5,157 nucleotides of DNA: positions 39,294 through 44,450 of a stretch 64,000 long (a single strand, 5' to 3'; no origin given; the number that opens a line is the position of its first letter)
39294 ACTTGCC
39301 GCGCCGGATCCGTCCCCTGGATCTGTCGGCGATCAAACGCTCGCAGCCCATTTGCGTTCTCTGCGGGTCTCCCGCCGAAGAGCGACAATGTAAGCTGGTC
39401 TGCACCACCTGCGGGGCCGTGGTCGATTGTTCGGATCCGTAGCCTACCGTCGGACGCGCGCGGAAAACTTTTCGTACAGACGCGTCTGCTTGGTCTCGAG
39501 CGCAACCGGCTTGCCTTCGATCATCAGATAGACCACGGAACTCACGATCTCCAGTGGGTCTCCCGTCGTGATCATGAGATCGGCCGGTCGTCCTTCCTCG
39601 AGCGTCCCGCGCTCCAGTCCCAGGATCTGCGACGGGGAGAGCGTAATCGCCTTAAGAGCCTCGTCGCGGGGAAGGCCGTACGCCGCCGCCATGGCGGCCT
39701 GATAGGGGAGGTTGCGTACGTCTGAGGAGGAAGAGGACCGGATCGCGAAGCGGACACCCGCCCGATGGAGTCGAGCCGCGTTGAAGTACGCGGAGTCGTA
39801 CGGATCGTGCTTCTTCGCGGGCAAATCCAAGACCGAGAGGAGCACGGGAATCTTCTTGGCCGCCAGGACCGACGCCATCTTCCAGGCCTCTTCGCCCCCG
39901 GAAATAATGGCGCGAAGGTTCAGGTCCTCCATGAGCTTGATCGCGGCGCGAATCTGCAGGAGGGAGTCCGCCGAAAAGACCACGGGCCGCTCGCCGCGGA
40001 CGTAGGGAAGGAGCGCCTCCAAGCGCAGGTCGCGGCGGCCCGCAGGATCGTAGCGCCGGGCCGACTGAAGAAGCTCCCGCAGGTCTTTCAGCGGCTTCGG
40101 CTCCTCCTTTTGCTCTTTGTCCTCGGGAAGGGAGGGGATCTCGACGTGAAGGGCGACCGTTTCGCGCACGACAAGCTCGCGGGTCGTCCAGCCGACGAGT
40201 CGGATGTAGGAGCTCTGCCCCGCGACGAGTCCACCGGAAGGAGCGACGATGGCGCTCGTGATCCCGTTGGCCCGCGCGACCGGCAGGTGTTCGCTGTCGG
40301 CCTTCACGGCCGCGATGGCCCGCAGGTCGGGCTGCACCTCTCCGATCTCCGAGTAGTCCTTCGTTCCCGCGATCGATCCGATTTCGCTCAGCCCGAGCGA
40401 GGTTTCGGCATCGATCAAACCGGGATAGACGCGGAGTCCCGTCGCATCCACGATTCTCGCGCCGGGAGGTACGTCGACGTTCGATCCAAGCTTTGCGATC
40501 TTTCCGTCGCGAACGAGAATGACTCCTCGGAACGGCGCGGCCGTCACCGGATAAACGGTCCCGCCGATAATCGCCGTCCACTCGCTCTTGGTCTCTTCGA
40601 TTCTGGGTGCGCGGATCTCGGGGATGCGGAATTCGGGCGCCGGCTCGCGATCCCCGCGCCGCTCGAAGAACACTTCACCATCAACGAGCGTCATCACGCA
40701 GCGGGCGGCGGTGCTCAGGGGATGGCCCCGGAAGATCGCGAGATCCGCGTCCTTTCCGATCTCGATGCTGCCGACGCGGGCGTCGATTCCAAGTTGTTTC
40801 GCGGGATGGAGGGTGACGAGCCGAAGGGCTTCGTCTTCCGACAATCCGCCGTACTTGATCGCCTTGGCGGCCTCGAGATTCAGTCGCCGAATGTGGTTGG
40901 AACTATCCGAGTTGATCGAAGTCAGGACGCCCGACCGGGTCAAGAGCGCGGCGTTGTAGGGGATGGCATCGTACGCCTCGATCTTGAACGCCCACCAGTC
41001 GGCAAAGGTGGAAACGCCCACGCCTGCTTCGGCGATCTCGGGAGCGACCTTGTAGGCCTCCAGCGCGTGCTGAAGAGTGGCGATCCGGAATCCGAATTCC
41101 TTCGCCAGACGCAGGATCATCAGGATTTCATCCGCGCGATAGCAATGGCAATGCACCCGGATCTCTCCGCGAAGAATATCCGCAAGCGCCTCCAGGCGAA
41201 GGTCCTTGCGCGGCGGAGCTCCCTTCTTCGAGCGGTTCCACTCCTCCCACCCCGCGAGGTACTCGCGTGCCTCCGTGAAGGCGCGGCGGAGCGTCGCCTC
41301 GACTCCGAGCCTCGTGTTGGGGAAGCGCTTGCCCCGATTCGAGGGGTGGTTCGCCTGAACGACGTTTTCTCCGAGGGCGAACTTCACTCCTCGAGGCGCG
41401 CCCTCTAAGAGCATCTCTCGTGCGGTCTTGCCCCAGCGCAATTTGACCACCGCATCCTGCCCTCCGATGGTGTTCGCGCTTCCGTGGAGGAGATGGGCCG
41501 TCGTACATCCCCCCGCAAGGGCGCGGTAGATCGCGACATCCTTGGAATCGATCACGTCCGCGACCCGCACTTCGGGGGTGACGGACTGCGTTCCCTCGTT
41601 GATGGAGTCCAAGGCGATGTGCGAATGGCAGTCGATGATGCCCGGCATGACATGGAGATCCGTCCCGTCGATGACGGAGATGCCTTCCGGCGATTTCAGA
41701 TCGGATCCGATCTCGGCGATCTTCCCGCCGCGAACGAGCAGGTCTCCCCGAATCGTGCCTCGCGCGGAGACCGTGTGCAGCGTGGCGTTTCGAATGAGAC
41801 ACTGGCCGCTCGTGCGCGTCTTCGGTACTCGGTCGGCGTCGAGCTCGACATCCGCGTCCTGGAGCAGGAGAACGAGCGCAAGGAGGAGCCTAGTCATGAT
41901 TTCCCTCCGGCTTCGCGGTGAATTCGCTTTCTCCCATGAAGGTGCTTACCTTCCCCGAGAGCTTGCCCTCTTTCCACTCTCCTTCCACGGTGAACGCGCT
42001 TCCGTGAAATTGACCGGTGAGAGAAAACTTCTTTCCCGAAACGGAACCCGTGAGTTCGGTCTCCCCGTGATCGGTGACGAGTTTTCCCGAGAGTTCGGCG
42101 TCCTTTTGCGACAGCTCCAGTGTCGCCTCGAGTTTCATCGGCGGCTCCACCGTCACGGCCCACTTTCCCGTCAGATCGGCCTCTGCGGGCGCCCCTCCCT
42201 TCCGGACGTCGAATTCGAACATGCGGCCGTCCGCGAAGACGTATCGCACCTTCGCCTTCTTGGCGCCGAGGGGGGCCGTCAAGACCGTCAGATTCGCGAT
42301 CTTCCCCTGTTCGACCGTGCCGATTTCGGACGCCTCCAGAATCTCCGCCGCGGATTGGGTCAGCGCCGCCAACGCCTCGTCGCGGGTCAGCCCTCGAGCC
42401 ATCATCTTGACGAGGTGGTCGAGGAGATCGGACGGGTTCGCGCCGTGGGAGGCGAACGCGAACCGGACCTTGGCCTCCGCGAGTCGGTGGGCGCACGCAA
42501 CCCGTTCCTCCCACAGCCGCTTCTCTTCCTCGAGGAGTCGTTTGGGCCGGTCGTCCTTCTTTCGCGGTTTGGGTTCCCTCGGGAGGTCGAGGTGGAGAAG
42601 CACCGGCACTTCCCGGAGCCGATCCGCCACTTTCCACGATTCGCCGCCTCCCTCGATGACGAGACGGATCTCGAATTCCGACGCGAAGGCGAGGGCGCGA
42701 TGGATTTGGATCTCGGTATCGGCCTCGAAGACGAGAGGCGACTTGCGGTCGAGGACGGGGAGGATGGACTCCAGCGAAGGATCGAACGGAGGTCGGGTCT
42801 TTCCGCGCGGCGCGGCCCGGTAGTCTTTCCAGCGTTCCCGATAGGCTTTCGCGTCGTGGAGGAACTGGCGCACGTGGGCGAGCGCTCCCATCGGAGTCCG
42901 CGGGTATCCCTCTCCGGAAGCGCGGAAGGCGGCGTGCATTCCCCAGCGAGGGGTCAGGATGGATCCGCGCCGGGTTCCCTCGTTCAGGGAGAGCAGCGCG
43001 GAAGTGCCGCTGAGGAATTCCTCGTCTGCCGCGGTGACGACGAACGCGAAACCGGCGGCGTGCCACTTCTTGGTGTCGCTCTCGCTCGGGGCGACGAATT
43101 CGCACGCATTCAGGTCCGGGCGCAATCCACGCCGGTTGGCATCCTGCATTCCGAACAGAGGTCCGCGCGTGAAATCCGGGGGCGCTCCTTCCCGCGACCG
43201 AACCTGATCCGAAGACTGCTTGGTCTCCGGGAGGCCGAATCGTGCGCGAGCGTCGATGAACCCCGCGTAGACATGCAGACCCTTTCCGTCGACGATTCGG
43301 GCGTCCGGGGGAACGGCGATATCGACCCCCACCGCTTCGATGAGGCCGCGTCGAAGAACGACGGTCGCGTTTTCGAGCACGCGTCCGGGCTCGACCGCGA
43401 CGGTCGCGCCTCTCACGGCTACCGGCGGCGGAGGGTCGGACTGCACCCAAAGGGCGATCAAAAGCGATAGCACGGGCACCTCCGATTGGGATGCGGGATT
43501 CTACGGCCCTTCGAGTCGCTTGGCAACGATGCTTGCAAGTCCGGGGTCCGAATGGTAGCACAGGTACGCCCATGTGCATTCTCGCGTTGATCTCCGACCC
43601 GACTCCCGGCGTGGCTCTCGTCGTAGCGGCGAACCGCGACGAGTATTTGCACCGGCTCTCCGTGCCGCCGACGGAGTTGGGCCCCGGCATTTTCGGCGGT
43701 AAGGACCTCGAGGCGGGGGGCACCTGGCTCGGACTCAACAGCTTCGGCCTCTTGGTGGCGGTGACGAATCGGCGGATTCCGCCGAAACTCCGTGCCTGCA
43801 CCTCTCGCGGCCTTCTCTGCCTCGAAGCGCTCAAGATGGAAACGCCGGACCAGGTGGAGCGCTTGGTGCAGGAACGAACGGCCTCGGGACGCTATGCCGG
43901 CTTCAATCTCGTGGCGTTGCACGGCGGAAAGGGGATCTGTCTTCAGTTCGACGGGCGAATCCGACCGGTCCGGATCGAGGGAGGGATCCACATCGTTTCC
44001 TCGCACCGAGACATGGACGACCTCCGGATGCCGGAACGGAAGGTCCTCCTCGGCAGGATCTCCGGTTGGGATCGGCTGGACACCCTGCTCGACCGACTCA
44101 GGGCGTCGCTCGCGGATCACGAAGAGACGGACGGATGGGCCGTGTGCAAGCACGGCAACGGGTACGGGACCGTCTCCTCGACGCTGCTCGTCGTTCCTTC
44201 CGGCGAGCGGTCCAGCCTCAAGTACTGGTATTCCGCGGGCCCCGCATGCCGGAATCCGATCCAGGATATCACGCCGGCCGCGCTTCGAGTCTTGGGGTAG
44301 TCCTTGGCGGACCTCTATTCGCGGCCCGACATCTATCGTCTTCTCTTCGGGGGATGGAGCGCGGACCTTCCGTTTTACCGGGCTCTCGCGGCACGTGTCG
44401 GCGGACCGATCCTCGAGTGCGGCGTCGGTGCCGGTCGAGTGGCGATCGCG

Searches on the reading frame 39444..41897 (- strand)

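Call 28: search_protein_families(library=pfam, proteins=[window:39444-41897:-], max_evalue=0.00001)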
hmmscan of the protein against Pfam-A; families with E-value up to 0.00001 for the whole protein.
window:39444-41897:- (817 aa): 2 families
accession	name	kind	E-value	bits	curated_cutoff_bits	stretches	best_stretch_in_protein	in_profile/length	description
PF01979.26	Amidohydro_1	-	9.7e-28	97.8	25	2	83-394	2-323/345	Amidohydrolase family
PF07969.17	Amidohydro_3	-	1.8e-26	94.1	29.7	2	235-410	264-471/472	Amidohydrolase family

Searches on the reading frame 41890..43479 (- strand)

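Call 28: search_protein_families(library=pfam, proteins=[window:41890-43479:-], max_evalue=0.00001)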
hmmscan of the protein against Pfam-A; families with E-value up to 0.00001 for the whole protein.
window:41890-43479:- (529 aa): 2 families
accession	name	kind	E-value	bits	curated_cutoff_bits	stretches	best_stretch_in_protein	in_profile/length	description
PF01979.26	Amidohydro_1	-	3.6e-07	30.2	25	1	318-419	224-343/345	Amidohydrolase family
PF07969.17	Amidohydro_3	-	4.2e-06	26.9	29.7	0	359-419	402-469/472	Amidohydrolase family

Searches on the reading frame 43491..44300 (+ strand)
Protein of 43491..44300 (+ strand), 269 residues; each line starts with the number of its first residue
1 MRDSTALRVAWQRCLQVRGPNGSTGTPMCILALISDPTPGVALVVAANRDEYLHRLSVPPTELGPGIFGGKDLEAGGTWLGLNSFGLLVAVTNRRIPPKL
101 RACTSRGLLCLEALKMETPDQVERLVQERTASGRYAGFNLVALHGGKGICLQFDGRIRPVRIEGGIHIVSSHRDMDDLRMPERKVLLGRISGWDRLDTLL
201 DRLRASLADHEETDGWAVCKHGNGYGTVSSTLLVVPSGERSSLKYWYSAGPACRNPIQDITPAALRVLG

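Call 28: search_protein_families(library=pfam, proteins=[window:43491-44300:+], max_evalue=0.00001)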
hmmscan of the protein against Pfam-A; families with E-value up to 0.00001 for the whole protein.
window:43491-44300:+ (269 aa): 1 family
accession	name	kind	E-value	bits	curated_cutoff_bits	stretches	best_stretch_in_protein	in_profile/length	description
PF05742.17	TANGO2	-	1e-22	82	22.6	1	28-172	1-156/257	Transport and Golgi organisation 2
